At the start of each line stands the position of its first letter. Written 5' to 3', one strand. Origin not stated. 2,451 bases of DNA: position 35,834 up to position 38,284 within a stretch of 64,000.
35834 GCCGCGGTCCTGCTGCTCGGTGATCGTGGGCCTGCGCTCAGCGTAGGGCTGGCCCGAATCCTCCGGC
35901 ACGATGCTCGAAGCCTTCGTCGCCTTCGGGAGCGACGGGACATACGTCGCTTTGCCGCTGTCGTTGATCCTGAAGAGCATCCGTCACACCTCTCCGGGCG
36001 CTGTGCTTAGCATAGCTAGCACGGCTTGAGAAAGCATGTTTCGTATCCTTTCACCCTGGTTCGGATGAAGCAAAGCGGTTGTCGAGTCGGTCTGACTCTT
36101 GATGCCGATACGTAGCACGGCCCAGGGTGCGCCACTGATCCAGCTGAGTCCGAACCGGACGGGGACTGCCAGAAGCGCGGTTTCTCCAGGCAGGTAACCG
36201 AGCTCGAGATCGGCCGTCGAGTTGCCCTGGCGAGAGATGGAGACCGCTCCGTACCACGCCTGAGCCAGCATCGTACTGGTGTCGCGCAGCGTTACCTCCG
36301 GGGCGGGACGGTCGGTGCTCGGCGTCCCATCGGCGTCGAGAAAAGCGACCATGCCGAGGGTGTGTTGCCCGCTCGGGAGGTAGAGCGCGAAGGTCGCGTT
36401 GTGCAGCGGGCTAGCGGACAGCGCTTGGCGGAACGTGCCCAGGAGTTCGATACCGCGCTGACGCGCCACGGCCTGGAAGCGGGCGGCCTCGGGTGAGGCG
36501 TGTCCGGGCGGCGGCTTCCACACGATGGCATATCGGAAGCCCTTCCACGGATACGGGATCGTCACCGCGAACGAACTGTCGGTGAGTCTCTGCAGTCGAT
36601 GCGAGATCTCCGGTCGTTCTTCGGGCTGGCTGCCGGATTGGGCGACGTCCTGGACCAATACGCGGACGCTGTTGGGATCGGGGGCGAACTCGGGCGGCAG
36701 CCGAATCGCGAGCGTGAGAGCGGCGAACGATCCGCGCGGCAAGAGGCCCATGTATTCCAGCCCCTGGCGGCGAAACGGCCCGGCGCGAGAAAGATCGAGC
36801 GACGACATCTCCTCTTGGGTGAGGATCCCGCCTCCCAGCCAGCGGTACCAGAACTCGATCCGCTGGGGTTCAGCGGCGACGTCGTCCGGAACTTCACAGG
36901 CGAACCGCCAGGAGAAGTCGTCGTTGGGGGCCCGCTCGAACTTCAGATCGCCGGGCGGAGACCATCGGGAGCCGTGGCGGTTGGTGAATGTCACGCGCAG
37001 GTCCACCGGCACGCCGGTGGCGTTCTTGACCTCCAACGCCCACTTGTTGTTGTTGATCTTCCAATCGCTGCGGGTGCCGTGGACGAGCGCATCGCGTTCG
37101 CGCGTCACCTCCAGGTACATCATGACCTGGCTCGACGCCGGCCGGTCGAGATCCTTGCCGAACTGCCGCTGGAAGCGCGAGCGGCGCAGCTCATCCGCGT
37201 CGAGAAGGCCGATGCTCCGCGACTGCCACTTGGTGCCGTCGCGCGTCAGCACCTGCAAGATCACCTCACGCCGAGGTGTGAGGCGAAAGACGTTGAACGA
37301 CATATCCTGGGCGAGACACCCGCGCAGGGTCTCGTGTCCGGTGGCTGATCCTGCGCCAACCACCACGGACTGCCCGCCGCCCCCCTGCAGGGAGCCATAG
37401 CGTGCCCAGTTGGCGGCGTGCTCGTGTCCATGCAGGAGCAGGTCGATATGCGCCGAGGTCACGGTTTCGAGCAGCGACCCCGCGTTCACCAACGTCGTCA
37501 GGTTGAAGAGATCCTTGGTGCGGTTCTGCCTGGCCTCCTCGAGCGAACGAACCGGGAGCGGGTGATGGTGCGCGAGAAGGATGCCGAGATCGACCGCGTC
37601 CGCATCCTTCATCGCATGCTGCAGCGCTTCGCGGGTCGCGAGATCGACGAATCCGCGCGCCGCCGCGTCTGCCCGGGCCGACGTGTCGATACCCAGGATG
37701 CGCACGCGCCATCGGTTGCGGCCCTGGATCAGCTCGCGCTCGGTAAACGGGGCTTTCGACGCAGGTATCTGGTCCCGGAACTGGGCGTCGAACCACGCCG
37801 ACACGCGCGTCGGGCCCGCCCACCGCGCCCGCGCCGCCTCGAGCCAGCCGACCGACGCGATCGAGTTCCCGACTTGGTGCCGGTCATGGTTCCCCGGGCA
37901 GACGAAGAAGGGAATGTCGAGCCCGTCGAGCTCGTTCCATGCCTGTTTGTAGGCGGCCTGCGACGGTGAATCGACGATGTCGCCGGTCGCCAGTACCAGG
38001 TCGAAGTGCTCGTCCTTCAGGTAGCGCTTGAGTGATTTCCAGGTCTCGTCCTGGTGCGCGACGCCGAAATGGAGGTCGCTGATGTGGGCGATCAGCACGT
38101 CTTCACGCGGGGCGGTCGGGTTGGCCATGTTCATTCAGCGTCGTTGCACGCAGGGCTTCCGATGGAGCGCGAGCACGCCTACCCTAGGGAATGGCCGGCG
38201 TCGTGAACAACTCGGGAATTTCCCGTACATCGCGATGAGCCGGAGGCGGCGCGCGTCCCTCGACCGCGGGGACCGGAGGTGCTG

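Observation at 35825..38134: Metallophosphoesterase fused to a large unknown domain, with a tightly coupled 51-aa micro-ORF, in a lower-GC pocket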

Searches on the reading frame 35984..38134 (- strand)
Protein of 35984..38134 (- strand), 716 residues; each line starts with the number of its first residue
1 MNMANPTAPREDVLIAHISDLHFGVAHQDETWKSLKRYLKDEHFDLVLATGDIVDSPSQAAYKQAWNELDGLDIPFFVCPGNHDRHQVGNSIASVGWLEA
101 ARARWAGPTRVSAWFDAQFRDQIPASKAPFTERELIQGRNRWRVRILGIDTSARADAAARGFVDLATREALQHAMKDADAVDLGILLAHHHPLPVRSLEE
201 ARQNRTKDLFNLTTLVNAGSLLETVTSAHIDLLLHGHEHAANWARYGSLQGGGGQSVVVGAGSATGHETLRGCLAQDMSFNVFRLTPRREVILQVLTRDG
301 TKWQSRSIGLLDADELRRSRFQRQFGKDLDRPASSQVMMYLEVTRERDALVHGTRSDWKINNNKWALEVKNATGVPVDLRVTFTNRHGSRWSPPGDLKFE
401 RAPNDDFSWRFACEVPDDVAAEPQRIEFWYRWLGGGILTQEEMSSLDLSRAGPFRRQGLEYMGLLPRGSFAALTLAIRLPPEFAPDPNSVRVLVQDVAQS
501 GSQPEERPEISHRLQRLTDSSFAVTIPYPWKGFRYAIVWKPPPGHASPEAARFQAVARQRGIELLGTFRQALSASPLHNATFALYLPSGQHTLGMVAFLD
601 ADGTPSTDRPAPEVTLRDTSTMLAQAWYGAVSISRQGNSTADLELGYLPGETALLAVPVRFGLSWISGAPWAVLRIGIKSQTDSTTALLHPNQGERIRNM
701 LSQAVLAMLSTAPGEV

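Call 3: search_protein_families(library=pfam, proteins=[window:35984-38134:-], max_evalue=1)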
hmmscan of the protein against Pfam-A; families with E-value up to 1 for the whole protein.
window:35984-38134:- (716 aa): 4 families
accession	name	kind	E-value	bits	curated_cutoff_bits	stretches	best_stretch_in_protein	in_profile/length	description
PF00149.33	Metallophos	-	1.5e-14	55.3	21.5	1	15-240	3-190/191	Calcineurin-like phosphoesterase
PF12850.12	Metallophos_2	-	2e-07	31.6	27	1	14-268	2-139/154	Calcineurin-like phosphoesterase superfamily domain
PF11614.14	FixG_C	-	0.023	15.3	25.6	1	337-431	9-102/119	IG-like fold at C-terminal of FixG, putative oxidoreductase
PF14582.11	Metallophos_3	-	0.36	10.6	28.2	0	61-84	77-100/259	Metallophosphoesterase, calcineurin superfamily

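Call 4: search_protein_families(library=padloc, proteins=[window:35984-38134:-], max_evalue=1)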
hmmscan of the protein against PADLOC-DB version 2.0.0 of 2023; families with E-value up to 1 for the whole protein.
window:35984-38134:- (716 aa): 2 families
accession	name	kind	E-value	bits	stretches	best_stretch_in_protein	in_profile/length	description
PDLC05051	PDC-S60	-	2.4e-06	24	1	15-87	3-91/1027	-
PDLC00736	Effector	-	0.012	12.6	1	17-85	7-86/561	Endonuclease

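Call 5: search_protein_families(library=ncbifam, proteins=[window:35984-38134:-], max_evalue=1)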
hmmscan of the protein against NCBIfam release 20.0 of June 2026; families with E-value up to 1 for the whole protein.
window:35984-38134:- (716 aa): 12 families
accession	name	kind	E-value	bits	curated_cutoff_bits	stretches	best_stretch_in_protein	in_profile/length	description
NF053862.1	DS9_1_antiphage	equivalog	6.1e-17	61.6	420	1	11-268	192-477/486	anti-phage phosphoesterase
NF008359.0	PRK11148.1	equivalog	1.2e-08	34.8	225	1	40-85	52-97/275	3',5'-cyclic-AMP phosphodiesterase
TIGR03729.1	acc_ester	subfamily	5.5e-06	26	148.25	1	15-86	2-74/239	putative phosphoesterase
TIGR00619.1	sbcd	subfamily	9.3e-06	25.6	77.65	1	15-93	3-95/252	exonuclease subunit SbcD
NF053861.1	DS8_antiphage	equivalog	2.7e-05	22.1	790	1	17-85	1-85/994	anti-phage protein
NF033458.1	lipid_A_LpxG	equivalog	0.0027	17.1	350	1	11-88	43-122/321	UDP-2,3-diacylglucosamine diphosphatase LpxG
NF008460.0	PRK11340.1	equivalog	0.0035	16.8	188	1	9-89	49-128/271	phosphodiesterase YaeI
NF041029.1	Mre11_Pyroc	equivalog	0.0053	15.6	600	1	16-92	4-94/438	DNA double-strand break repair protein Mre11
NF003118.0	PRK04036.1-3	equivalog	0.0073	15.3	445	1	6-55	219-274/481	DNA-directed DNA polymerase II small subunit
NF041031.1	Mre11_Sulfo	equivalog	0.013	14.8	500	1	16-92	3-93/374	DNA double-strand break repair protein Mre11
TIGR00040.1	yfcE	subfamily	0.027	14.6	56.25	0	14-86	2-64/158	YfcE family phosphodiesterase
NF050112.1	PhdiestSpdARhizob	equivalog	0.027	14.1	400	1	43-87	39-83/264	2', 3'cyclic nucleotide phosphodiesterase SpdA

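Call 7: find_homologous_proteins(query=window:35984-38134:-)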
Query window:35984-38134:- (716 aa): 66 proteins with E <= 0.001 among 8000 candidates.
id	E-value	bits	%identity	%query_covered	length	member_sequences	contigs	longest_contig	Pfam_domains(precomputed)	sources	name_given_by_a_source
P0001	0.0e+0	1646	100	100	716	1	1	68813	PF12850.13,PF00149.34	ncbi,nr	ncbi:MAG: metallophosphoesterase [Deltaproteobacteria bacterium]|nr:metallophosphoesterase [Deltapro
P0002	7.8e-149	515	40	98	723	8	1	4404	PF12850.13,PF00149.34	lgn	-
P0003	1.3e-147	511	39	98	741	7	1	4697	PF12850.13,PF00149.34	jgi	jgi:3',5'-cyclic AMP phosphodiesterase CpdA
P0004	7.2e-147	509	38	98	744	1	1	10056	PF00149.34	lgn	-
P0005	1.8e-142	494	37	98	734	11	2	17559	PF12850.13,PF00149.34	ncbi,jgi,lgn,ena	jgi:3',5'-cyclic AMP phosphodiesterase CpdA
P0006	1.7e-141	491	39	98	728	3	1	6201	PF00149.34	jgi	jgi:3',5'-cyclic AMP phosphodiesterase CpdA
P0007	1.5e-139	485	37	98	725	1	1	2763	PF00149.34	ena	-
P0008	2.4e-138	481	37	98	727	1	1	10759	PF00149.34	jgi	jgi:3',5'-cyclic AMP phosphodiesterase CpdA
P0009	6.0e-138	479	38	97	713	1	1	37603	PF00149.34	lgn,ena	-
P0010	1.7e-137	478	38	98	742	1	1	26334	PF12850.13,PF00149.34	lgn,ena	-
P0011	2.9e-136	474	40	98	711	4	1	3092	PF12850.13,PF00149.34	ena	-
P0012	9.4e-134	465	37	98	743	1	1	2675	PF12850.13,PF00149.34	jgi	jgi:predicted MPP superfamily phosphohydrolase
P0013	2.0e-133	464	37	98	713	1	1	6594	PF12850.13,PF00149.34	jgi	jgi:UDP-2,3-diacylglucosamine pyrophosphatase LpxH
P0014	2.6e-131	457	37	98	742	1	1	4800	PF00149.34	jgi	jgi:3',5'-cyclic AMP phosphodiesterase CpdA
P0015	7.6e-131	456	39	99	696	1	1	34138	PF12850.13,PF00149.34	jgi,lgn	jgi:predicted MPP superfamily phosphohydrolase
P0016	3.0e-129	451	38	98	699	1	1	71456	PF12850.13,PF00149.34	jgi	jgi:UDP-2,3-diacylglucosamine pyrophosphatase LpxH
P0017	6.4e-124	433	37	98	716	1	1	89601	PF12850.13,PF00149.34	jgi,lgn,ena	-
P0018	2.7e-123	431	35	96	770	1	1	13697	PF00149.34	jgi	jgi:hypothetical protein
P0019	9.0e-121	423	37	98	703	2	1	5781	PF12850.13,PF00149.34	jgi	jgi:3',5'-cyclic AMP phosphodiesterase CpdA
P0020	7.8e-119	416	38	88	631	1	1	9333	PF12850.13,PF00149.34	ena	-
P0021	1.3e-116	409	36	94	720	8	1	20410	PF00149.34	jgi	-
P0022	1.8e-116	408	34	98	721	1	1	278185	PF12850.13,PF00149.34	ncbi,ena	-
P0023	3.5e-114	401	36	95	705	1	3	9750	PF12850.13,PF00149.34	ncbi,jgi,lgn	-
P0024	2.4e-111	391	34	98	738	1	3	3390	PF00149.34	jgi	jgi:hypothetical protein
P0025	6.8e-110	387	35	95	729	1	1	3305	PF00149.34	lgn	-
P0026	3.2e-108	381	38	74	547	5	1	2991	PF12850.13,PF00149.34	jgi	-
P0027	5.2e-108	380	39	74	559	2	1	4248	PF12850.13,PF00149.34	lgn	-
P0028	1.4e-107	379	34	95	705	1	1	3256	PF00149.34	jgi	jgi:hypothetical protein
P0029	2.1e-102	362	35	94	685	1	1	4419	PF12850.13,PF00149.34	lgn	-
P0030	3.6e-98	348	36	74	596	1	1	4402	PF00149.34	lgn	-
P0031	9.5e-98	346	32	98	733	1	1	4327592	PF00149.34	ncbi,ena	-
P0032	2.6e-96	342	32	97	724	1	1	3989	PF12850.13,PF00149.34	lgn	-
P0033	5.7e-96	341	32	98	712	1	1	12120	PF00149.34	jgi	jgi:Calcineurin-like phosphoesterase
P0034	8.2e-96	340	33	97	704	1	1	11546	PF12850.13,PF00149.34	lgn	-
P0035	4.0e-95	338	31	97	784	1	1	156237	PF00149.34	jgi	jgi:predicted phosphodiesterase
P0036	2.1e-92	329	41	58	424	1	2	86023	PF12850.13,PF00149.34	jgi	jgi:3',5'-cyclic AMP phosphodiesterase CpdA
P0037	7.8e-91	324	31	98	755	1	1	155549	PF00149.34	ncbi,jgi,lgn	-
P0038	1.3e-90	323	30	98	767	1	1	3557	PF00149.34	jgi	jgi:3',5'-cyclic AMP phosphodiesterase CpdA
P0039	4.1e-88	315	32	97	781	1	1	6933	PF00149.34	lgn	-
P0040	1.3e-85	306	31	96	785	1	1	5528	PF00149.34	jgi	-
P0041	9.5e-85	303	31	98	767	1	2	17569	PF00149.34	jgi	jgi:hypothetical protein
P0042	1.0e-82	297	32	94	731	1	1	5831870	PF12850.13,PF00149.34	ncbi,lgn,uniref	ncbi:metallophosphoesterase family protein [Pseudomonas soli]|uniref:metallophosphoesterase family p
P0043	2.7e-81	292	32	97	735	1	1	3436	PF12850.13,PF00149.34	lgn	-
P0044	6.4e-80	288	30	98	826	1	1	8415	PF12850.13,PF00149.34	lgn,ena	-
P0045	8.1e-79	284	30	97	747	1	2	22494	PF12850.13,PF00149.34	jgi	jgi:predicted phosphodiesterase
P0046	2.4e-77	279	34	74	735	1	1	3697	PF00149.34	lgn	-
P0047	5.7e-77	278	32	97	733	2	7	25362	PF00149.34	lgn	-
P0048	1.3e-76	277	31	94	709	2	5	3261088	PF12850.13,PF00149.34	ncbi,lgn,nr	ncbi:metallophosphoesterase family protein [Nitrosospira lacus]|nr:metallophosphoesterase [Nitrososp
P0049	3.1e-76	275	30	98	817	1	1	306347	PF12850.13,PF00149.34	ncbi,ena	-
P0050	5.7e-75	271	31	98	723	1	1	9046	PF00149.34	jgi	jgi:predicted MPP superfamily phosphohydrolase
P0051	1.1e-74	270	29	94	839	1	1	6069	PF00149.34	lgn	-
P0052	1.3e-73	267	31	93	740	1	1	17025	PF00149.34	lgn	-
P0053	5.1e-72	261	31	93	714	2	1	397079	PF12850.13,PF00149.34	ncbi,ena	-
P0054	2.7e-69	252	33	59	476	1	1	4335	PF12850.13,PF00149.34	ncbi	-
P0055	1.9e-67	246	32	76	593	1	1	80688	PF00149.34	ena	-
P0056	4.7e-65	238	31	95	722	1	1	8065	PF00149.34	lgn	-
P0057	4.9e-60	222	28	98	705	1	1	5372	PF00149.34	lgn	-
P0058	6.5e-56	208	33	69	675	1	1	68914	-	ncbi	-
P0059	4.6e-51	192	31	74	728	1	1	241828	PF12850.13,PF00149.34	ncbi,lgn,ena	-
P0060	9.3e-51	191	41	39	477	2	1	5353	PF00149.34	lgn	-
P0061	2.1e-50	190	40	38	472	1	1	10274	PF00149.34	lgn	-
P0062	4.0e-49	186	39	41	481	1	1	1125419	PF00149.34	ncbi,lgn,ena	-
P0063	2.9e-32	130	29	73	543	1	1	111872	PF00149.34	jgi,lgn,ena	-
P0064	1.0e-12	65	28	38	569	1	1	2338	PF12850.13,PF00149.34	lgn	-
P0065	5.7e-8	50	27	35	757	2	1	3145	PF12850.13,PF00149.34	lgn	-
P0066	5.8e-5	40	24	41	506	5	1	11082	PF12850.13,PF00149.34,PF14582.12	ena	-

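Call 8: search_solved_structures(query=window:35984-38134:-, max_evalue=1)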
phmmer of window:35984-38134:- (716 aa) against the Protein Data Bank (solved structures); distinct sequences matched with E-value up to 1: 5.
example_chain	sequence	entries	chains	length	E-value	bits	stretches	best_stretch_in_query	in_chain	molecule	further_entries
4hd0_A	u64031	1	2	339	0.059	14.9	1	15-94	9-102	DNA double-strand break repair protein Mre11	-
2zo9_B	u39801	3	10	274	0.059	14.9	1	41-85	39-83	Phosphohydrolase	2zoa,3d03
2dxl_A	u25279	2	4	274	0.059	14.8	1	41-85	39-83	Phosphohydrolase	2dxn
1ii7_A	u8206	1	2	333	0.082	14.4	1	15-94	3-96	Mre11 nuclease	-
3dsc_A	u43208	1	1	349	0.089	14.3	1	15-94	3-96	DNA double-strand break repair protein mre11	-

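Call 11: find_related_loci(query=A1, collection=genome_contigs, flank=8000)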
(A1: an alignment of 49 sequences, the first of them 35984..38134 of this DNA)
Query A1 (716 aa) in genome_contigs; peptide patterns used: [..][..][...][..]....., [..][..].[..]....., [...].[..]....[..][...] (x = any residue, [..] = any of these).
600 stretches matched a pattern (row limit reached: there are more); 389 encode a relative of the query (tblastn E <= 1e-3); the best 80 are kept; 80 distinct loci.
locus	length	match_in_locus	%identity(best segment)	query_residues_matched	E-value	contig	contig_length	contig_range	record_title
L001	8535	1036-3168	37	13-715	8e-125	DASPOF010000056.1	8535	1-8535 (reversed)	MAG TPA_asm: Candidatus Binataceae bacterium isolate SMAG_U12140 k141_73623, whole genome shotgun sequence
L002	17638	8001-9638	29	13-540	1e-52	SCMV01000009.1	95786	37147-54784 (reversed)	Comamonadaceae bacterium 2PF NODE_9_length_95786_cov_17.327511, whole genome shotgun sequence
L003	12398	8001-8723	29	4-287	5e-18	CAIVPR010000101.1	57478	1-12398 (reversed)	MAG: uncultured Acidobacteriia bacterium isolate Kiruna2_bin-2173 genome assembly, contig: bin-2173:101/186, whole genom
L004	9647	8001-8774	28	15-324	9e-15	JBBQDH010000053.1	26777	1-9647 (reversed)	MAG: Bryobacterales bacterium isolate Co_metawrap_1185 Cmw_1185_k141_14752154_length_26777_cov_8.9988, whole genome shot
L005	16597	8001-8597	28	13-246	7e-14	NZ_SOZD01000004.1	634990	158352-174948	Jiella endophytica strain CBS5Q-3 Scaffold4_1, whole genome shotgun sequence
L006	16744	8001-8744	29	15-303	2e-13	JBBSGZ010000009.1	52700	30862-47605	MAG: Thermoanaerobaculia bacterium isolate LS2_sbin.54 LS2_sbin.54_K_960968_L_52700_cov_21.3211, whole genome shotgun se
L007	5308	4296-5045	27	15-302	2e-13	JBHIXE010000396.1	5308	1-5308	MAG: Verrucomicrobiales bacterium isolate MAG42 WDNA05_bin.25.permissive_396, whole genome shotgun sequence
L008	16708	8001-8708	27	15-287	3e-13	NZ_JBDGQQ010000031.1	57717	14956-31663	MAG: Salinibacter sp. isolate DAL-Ass_25_94C1R DAL-Ass_25_94C1R_31, whole genome shotgun sequence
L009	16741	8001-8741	28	13-304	5e-13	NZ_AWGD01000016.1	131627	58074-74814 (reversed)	Asticcacaulis sp. AC460 contig00016, whole genome shotgun sequence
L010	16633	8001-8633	25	15-264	7e-13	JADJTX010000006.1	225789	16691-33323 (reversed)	MAG: Ignavibacteria bacterium isolate Hirt_18-Q3-R61-65_BATAC.172 tig00012835-10-2261070, whole genome shotgun sequence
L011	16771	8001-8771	27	15-307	1e-12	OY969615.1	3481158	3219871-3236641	MAG: uncultured Alphaproteobacteria bacterium isolate MFD09206.bin.1.100 genome assembly, chromosome: 1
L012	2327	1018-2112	24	7-321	2e-12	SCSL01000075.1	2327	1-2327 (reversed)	MAG: Patescibacteria group bacterium isolate FW215_bin.11 FW215_bin.11-114479, whole genome shotgun sequence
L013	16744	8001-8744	26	15-305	4e-12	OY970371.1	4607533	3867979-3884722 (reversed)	MAG: Candidatus Manganitrophaceae bacterium isolate MFD03066.bin.c.2 genome assembly, chromosome: 1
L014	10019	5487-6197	29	15-264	1e-11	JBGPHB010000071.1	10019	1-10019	MAG: Bryobacteraceae bacterium isolate OBJ_0618_7090110_369 k141_1653537_length_10019_cov_25.0313, whole genome shotgun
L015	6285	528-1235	28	15-292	8e-12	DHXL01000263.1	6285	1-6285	MAG TPA_asm: Oxalobacteraceae bacterium UBA5157 UBA5157_contig_6841, whole genome shotgun sequence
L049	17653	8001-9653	23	13-565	7e-10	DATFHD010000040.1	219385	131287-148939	MAG TPA_asm: Pyrinomonadaceae bacterium isolate SMAG_U8680 k141_2328644, whole genome shotgun sequence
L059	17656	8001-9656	22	3-547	1e-10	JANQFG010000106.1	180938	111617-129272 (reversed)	MAG: bacterium isolate PL23a_bin.76 k99_2625245, whole genome shotgun sequence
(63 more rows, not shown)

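Call 12: find_encoding_contigs(protein=P0017, flank=6000, max_places=2)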
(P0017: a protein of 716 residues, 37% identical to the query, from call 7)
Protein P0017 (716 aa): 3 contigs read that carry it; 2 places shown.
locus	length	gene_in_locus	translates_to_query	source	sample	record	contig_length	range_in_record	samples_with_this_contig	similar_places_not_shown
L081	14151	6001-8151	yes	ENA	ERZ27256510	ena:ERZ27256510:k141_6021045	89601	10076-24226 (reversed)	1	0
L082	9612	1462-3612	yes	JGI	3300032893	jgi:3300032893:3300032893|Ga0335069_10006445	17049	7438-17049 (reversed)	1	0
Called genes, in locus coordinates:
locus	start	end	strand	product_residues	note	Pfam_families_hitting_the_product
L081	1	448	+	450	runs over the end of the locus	PF08811:DUF1800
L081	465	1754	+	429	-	PF07394:DUF1501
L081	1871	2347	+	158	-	PF01613:Flavin_Reduct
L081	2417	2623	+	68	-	PF01192:RNA_pol_Rpb6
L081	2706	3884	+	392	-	PF00140:Sigma70_r1_2, PF04542:Sigma70_r2, PF04539:Sigma70_r3 (weak), PF04545:Sigma70_r4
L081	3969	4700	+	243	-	PF00994:MoCF_biosynth, PF24102:FLAD1_M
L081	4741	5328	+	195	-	-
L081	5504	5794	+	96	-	PF03960:ArsC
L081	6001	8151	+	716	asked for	PF00149:Metallophos, PF12850:Metallophos_2 (faint)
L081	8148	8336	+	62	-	-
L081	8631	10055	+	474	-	PF01425:Amidase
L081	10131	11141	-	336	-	PF00126:HTH_1, PF03466:LysR_substrate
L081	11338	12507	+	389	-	PF02771:Acyl-CoA_dh_N, PF02770:Acyl-CoA_dh_M, PF00441:Acyl-CoA_dh_1, PF08028:Acyl-CoA_dh_2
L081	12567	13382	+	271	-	PF00106:adh_short, PF08659:KR, PF13561:adh_short_C2, PF23441:SDR (weak)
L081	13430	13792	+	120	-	PF00903:Glyoxalase, PF13669:Glyoxalase_4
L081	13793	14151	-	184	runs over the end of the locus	PF07894:SACK1 (faint), PF13091:PLDc_2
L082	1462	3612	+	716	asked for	PF00149:Metallophos, PF12850:Metallophos_2 (faint)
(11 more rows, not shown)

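Call 13: find_encoding_contigs(protein=P0016, flank=6000, max_places=2)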
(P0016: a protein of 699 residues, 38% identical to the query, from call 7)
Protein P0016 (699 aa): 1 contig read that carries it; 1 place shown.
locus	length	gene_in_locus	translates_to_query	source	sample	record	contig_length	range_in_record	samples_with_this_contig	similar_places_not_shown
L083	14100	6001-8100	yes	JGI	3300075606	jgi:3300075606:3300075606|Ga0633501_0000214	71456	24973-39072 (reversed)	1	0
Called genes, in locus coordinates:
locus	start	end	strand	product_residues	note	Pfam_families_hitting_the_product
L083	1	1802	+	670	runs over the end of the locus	PF17990:LodA_N, PF18417:LodA_C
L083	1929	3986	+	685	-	PF17990:LodA_N, PF18417:LodA_C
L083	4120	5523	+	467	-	PF01266:DAO (faint), PF01494:FAD_binding_3, PF04820:Trp_halogenase (weak), PF12831:FAD_oxidored, PF04820:Trp_halogenase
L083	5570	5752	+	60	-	-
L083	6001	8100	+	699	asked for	PF00149:Metallophos, PF12850:Metallophos_2 (faint)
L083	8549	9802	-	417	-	PF01266:DAO, PF13450:NAD_binding_8 (weak)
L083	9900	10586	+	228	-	PF00092:VWA, PF13519:VWA_2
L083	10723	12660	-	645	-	PF06480:FtsH_ext (faint), PF06068:TIP49 (weak), PF00004:AAA, PF07728:AAA_5 (weak), PF17862:AAA_lid_3, PF01434:Peptidase_M41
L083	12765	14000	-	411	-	PF01171:ATP_bind_3, PF09179:TilS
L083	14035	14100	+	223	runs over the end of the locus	PF02441:Flavoprotein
